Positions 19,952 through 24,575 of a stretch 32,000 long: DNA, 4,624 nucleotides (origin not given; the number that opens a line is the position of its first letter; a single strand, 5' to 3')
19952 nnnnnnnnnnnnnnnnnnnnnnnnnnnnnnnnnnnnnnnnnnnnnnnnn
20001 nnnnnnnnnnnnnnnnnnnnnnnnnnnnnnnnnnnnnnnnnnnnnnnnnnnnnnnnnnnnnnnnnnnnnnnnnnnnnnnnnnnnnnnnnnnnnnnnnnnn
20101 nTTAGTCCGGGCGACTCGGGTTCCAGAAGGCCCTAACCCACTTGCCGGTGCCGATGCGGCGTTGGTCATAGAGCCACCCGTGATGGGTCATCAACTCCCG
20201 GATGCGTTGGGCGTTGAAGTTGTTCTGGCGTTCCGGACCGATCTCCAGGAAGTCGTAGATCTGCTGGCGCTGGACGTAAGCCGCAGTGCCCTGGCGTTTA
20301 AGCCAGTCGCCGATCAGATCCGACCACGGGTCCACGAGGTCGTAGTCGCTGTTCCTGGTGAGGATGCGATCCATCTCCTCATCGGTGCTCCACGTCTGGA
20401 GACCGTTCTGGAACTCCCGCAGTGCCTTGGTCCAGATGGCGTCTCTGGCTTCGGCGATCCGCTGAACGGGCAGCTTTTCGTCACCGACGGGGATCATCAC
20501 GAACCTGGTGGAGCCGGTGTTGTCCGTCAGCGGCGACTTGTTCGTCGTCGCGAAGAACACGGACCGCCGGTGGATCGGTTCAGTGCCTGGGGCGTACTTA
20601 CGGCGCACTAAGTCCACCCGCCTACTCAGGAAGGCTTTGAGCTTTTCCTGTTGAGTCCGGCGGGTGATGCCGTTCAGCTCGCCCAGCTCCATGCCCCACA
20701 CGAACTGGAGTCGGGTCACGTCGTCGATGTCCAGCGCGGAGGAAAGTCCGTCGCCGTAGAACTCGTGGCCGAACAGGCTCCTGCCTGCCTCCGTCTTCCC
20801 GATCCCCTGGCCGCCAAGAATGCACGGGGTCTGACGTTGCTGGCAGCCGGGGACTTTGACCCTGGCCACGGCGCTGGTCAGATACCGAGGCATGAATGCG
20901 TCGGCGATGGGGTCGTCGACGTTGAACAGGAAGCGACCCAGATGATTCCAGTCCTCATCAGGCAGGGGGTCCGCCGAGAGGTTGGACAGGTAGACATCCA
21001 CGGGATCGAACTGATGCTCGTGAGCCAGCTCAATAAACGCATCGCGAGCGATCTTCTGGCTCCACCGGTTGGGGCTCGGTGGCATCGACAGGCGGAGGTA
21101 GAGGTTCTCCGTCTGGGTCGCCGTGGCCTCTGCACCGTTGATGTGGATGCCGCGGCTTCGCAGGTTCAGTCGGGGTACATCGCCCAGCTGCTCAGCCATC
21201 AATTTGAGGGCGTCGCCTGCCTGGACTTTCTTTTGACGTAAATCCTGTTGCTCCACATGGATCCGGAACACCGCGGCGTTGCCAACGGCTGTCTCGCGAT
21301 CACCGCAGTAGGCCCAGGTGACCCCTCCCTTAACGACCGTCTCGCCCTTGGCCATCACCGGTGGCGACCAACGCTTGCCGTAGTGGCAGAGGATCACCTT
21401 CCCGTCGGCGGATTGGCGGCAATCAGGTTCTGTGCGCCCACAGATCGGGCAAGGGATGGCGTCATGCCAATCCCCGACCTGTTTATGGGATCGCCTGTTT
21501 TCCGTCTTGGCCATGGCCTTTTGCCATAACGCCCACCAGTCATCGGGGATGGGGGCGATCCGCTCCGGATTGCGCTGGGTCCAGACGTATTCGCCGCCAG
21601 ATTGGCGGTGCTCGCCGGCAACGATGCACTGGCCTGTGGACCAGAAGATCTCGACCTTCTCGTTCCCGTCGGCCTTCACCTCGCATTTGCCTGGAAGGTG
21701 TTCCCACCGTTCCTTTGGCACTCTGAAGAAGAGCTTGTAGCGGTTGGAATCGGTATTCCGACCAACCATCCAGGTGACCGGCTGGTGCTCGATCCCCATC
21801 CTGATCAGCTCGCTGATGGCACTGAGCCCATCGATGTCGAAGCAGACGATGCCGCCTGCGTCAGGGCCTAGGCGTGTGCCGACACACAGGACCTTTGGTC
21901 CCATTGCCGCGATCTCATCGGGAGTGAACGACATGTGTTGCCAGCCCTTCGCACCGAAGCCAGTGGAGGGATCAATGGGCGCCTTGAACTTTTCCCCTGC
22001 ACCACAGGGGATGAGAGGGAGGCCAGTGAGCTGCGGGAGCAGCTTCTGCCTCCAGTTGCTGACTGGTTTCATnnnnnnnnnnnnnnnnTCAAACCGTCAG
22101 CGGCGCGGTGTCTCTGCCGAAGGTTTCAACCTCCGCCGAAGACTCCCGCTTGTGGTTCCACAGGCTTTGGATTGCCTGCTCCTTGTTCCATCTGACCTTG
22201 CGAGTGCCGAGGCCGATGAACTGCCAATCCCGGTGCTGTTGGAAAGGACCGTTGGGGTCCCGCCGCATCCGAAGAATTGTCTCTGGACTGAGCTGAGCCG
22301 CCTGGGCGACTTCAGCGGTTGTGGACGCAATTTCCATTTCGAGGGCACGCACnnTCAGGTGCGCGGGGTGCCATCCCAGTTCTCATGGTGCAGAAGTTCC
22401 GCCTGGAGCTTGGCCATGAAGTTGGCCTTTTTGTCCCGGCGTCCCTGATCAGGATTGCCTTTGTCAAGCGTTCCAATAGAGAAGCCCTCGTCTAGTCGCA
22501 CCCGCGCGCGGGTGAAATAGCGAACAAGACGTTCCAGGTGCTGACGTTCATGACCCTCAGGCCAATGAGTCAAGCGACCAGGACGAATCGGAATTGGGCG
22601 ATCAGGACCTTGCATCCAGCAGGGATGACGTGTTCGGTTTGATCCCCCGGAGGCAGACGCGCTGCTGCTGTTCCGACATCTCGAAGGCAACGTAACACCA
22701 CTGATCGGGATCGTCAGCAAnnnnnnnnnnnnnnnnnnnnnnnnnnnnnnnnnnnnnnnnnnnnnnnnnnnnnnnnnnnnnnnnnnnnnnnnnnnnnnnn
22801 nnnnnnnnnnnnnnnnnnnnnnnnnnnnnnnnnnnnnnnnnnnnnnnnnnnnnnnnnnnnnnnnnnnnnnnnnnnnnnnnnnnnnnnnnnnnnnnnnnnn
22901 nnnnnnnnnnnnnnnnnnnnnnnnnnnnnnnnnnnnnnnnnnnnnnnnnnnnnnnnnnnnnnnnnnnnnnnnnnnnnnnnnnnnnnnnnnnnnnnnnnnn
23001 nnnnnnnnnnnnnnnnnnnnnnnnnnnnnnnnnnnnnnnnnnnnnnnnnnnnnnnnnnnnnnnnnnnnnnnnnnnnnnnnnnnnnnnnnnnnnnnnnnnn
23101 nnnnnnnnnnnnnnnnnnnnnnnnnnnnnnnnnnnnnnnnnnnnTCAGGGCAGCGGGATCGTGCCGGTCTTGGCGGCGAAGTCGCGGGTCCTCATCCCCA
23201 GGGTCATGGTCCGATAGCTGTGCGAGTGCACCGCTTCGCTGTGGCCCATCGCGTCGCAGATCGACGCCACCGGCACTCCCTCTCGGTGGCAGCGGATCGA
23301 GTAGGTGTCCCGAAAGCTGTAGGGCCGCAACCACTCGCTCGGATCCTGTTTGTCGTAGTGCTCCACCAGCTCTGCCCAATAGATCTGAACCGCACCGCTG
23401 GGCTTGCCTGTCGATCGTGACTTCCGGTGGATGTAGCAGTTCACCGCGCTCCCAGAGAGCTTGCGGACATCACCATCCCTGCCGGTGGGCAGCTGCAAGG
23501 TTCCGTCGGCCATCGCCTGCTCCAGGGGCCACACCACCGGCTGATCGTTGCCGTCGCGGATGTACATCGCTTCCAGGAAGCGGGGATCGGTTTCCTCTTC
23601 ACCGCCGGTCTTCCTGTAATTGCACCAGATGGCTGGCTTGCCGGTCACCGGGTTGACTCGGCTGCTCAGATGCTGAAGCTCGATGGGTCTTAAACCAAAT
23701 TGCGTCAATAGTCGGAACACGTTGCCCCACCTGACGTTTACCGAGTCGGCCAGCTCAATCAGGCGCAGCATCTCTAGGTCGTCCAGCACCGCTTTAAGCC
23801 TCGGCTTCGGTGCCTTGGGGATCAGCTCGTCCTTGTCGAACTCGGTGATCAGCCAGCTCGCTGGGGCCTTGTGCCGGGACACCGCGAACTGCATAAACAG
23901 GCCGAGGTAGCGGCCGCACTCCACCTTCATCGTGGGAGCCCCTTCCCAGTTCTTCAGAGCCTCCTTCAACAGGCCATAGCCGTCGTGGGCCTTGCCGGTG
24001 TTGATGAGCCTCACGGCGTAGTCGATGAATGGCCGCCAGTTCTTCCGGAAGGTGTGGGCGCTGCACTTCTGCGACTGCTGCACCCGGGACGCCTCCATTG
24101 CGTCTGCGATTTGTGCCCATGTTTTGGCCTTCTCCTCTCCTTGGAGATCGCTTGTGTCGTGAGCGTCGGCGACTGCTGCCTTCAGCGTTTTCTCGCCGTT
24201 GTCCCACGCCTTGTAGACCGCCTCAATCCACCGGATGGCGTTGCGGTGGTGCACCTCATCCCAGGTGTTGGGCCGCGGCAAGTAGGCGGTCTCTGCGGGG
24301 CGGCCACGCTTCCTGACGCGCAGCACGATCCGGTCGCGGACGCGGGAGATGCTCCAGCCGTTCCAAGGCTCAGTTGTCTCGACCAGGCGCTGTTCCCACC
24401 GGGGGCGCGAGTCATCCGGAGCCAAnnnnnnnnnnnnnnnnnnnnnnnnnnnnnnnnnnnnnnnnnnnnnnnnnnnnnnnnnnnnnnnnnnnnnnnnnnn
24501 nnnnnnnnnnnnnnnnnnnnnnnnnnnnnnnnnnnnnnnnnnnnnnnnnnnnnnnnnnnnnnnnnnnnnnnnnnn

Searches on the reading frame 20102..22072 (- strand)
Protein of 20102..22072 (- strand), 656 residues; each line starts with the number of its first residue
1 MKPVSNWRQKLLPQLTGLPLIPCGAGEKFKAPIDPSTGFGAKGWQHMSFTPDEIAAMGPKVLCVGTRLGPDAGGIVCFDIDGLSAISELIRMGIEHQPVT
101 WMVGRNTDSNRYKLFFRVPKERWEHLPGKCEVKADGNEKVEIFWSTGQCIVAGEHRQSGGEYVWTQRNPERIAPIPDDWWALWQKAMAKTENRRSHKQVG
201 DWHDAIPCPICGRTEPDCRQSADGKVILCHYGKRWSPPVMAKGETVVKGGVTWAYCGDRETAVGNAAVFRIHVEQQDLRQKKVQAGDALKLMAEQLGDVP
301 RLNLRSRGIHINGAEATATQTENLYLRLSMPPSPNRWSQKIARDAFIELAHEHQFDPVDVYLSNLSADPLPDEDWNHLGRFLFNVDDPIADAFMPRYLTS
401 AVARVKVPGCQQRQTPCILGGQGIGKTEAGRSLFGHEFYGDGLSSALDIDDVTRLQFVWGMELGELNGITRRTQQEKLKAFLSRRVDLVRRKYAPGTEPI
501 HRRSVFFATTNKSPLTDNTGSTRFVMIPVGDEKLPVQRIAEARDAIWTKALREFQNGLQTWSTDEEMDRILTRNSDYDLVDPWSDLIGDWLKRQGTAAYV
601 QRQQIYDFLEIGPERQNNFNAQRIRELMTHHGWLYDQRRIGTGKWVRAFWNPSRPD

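Call 6: search_protein_families(library=pfam, proteins=[window:20102-22072:-], max_evalue=0.01)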
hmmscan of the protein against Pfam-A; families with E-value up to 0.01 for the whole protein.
window:20102-22072:- (656 aa): 2 families
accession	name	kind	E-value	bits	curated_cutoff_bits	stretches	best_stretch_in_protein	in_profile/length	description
PF05272.17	VapE-like_dom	-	1.3e-45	156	25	1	383-573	20-211/217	Virulence-associated protein E-like domain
PF09250.16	Prim-Pol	-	5.9e-11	43.5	22.8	1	17-177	8-157/158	Bifunctional DNA primase/polymerase, N-terminal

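Call 81: search_protein_families(library=phrogs, proteins=[window:20102-22072:-], max_evalue=0.001)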
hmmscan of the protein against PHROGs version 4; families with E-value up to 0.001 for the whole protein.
window:20102-22072:- (656 aa): 6 families
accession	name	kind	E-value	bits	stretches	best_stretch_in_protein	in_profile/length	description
phrog_1313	-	DNA, RNA and nucleotide metabolism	3.5e-47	162.6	1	338-642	220-545/568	DNA helicase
phrog_256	-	DNA, RNA and nucleotide metabolism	9e-45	154.5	1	317-601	426-711/798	DNA helicase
phrog_36873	-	DNA, RNA and nucleotide metabolism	1.5e-38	133.2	1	289-653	427-782/1082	DNA helicase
phrog_15962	-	DNA, RNA and nucleotide metabolism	1.2e-26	94.3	1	392-598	536-741/835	DNA primase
phrog_2249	-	DNA, RNA and nucleotide metabolism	1e-21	78.3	1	351-645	470-769/802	DNA primase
phrog_16593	-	DNA, RNA and nucleotide metabolism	3.1e-12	46.7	1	399-556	545-703/823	DNA primase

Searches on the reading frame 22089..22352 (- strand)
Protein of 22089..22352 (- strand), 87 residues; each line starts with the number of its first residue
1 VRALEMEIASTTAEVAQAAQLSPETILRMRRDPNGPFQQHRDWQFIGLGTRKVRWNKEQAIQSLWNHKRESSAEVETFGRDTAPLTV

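Call 6: search_protein_families(library=pfam, proteins=[window:22089-22352:-], max_evalue=0.01)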
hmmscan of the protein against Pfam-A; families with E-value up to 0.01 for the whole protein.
window:22089-22352:- (87 aa): 0 families

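Call 57: search_protein_families(library=pfam, proteins=[window:22089-22352:-], max_evalue=10)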
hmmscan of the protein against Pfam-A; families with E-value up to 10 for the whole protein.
window:22089-22352:- (87 aa): 3 families
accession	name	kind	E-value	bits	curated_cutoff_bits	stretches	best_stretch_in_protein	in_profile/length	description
PF01816.23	LRV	-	0.044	14.6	21.6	1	14-33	6-25/26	Leucine rich repeat variant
PF04539.22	Sigma70_r3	-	0.1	13.2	25.3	1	5-36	16-47/78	Sigma-70 region 3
PF12728.13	HTH_17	-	0.12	13.1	27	1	11-32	3-24/51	Helix-turn-helix domain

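Call 58: search_protein_families(library=ncbifam, proteins=[window:22089-22352:-], max_evalue=0.1)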
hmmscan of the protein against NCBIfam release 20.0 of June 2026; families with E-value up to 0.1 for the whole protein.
window:22089-22352:- (87 aa): 0 families

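Call 81: search_protein_families(library=phrogs, proteins=[window:22089-22352:-], max_evalue=0.001)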
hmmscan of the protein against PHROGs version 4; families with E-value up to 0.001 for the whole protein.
window:22089-22352:- (87 aa): 0 families

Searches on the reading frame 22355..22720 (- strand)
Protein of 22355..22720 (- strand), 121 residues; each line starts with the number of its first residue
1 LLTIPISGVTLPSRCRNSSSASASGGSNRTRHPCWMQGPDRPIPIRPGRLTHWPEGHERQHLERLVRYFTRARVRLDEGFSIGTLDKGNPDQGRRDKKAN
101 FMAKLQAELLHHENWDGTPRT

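Call 6: search_protein_families(library=pfam, proteins=[window:22355-22720:-], max_evalue=0.01)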
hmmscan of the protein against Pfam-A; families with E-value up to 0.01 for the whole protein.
window:22355-22720:- (121 aa): 0 families

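Call 57: search_protein_families(library=pfam, proteins=[window:22355-22720:-], max_evalue=10)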
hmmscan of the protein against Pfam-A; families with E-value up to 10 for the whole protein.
window:22355-22720:- (121 aa): 0 families

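Call 58: search_protein_families(library=ncbifam, proteins=[window:22355-22720:-], max_evalue=0.1)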
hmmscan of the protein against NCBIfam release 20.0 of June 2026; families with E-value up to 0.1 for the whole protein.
window:22355-22720:- (121 aa): 0 families

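Call 81: search_protein_families(library=phrogs, proteins=[window:22355-22720:-], max_evalue=0.001)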
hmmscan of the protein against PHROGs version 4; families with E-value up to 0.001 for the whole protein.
window:22355-22720:- (121 aa): 0 families

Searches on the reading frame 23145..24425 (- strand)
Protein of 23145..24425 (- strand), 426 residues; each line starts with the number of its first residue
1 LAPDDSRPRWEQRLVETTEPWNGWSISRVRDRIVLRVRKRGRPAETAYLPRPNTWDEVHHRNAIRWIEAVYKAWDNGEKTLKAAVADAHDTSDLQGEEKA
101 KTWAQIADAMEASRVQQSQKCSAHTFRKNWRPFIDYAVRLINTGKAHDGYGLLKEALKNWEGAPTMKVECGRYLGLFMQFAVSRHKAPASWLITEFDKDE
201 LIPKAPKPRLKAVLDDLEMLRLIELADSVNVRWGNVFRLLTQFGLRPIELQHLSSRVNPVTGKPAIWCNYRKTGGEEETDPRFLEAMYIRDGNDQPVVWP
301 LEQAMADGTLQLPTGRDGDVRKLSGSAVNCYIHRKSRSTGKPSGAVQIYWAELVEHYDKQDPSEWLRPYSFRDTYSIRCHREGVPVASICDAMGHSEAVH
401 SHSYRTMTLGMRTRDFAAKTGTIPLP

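Call 6: search_protein_families(library=pfam, proteins=[window:23145-24425:-], max_evalue=0.01)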
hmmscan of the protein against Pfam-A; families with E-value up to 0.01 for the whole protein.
window:23145-24425:- (426 aa): 1 family
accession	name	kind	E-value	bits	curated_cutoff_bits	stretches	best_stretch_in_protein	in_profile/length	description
PF00589.27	Phage_integrase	-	0.00043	20.5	27.1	0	343-405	107-166/172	Phage integrase family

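Call 28: find_homologous_proteins(query=window:23145-24425:-)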
Query window:23145-24425:- (426 aa): 68 proteins with E <= 0.001 among 4362 candidates.
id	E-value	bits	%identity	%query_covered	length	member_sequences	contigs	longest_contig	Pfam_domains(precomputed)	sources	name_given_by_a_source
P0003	1.3e-281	952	94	100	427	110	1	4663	PF00589.28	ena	-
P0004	1.2e-251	853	84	100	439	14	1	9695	-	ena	-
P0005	6.4e-239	811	81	100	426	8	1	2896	-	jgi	-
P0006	1.0e-234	797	82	97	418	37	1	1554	-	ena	-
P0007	3.0e-224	763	81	94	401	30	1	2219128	-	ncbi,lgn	-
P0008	1.6e-222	757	80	92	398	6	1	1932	-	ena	-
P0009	2.4e-201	687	69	98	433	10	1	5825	-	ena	-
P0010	1.6e-195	668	67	100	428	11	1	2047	-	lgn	-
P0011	6.0e-194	663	71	93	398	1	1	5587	-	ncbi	-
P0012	3.0e-183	628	68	93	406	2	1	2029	-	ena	-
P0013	1.3e-177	609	65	98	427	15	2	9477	-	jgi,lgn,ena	-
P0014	5.6e-173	594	59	98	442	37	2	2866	-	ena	-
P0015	5.0e-162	558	92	61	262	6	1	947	-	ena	-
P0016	3.6e-158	545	56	98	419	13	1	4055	-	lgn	-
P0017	6.2e-158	544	57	98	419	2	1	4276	-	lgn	-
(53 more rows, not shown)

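Call 29: find_encoding_contigs(protein=P0007, flank=10000, max_places=3)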
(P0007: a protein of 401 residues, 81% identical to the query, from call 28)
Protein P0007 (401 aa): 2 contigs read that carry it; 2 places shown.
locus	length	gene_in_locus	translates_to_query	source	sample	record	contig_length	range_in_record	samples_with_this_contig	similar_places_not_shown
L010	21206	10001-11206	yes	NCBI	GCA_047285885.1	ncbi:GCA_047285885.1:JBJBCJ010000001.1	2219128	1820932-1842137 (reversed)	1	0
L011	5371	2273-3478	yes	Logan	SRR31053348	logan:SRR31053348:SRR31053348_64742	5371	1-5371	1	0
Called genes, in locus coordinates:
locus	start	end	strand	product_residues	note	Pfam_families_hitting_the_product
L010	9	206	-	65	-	-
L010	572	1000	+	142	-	PF13148:DUF3987 (weak)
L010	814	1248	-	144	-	-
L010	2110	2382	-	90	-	PF07864:DUF1651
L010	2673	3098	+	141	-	-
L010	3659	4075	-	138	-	PF14105:DUF4278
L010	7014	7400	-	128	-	-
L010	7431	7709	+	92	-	-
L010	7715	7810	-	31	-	-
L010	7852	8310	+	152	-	-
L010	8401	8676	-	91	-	-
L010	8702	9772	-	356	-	PF00589:Phage_integrase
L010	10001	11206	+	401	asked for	-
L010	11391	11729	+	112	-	-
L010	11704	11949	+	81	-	-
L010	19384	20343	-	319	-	PF02899:Phage_int_SAM_1, PF13495:Phage_int_SAM_4 (weak), PF00589:Phage_integrase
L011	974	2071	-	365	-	PF00589:Phage_integrase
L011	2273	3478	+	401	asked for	-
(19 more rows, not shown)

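Call 30: find_encoding_contigs(protein=P0004, flank=10000, max_places=3)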
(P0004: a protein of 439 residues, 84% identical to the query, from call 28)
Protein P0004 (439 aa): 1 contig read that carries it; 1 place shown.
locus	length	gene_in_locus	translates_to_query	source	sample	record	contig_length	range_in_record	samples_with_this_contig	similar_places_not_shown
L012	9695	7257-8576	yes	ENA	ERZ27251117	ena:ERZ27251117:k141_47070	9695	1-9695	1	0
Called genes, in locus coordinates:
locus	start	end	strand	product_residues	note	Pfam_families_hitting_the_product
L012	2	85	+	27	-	?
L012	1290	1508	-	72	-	-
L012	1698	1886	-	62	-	-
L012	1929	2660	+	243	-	PF00427:PBS_linker_poly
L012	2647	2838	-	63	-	-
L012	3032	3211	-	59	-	-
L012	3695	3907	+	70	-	-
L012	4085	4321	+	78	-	-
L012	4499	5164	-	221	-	-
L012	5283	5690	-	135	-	PF07864:DUF1651 (weak)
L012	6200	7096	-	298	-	PF02899:Phage_int_SAM_1, PF00589:Phage_integrase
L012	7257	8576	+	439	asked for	-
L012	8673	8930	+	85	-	-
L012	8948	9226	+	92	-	-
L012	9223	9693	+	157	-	?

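Call 31: find_encoding_contigs(protein=P0003, flank=10000, max_places=3)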
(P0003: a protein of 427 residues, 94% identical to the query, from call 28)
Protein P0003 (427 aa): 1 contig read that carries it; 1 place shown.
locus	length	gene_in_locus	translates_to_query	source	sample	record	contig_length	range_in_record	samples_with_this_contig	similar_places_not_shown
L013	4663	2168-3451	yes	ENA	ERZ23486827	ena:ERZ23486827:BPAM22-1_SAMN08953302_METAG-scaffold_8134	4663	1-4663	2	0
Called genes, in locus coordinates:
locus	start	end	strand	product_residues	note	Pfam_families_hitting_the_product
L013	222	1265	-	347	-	-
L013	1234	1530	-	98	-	-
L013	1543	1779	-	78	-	-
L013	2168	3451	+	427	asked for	PF00589:Phage_integrase (faint)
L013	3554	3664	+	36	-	-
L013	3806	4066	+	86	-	-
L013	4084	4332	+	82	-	-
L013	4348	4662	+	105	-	?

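Call 58: search_protein_families(library=ncbifam, proteins=[window:23145-24425:-], max_evalue=0.1)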
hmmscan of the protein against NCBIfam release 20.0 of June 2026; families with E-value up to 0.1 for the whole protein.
window:23145-24425:- (426 aa): 1 family
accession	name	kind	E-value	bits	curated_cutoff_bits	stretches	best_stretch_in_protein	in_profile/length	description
NF040815.2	recomb_XerA_Arch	equivalog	0.00011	21.9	220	0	362-407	209-254/263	site-specific tyrosine recombinase/integron integrase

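Call 81: search_protein_families(library=phrogs, proteins=[window:23145-24425:-], max_evalue=0.001)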
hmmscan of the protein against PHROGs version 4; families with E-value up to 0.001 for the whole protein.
window:23145-24425:- (426 aa): 2 families
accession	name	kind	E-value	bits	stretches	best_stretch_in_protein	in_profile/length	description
phrog_1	-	integration and excision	1.4e-05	25.6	0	99-253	162-309/611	integrase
phrog_216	-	integration and excision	7.5e-05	23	0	364-397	180-214/301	integrase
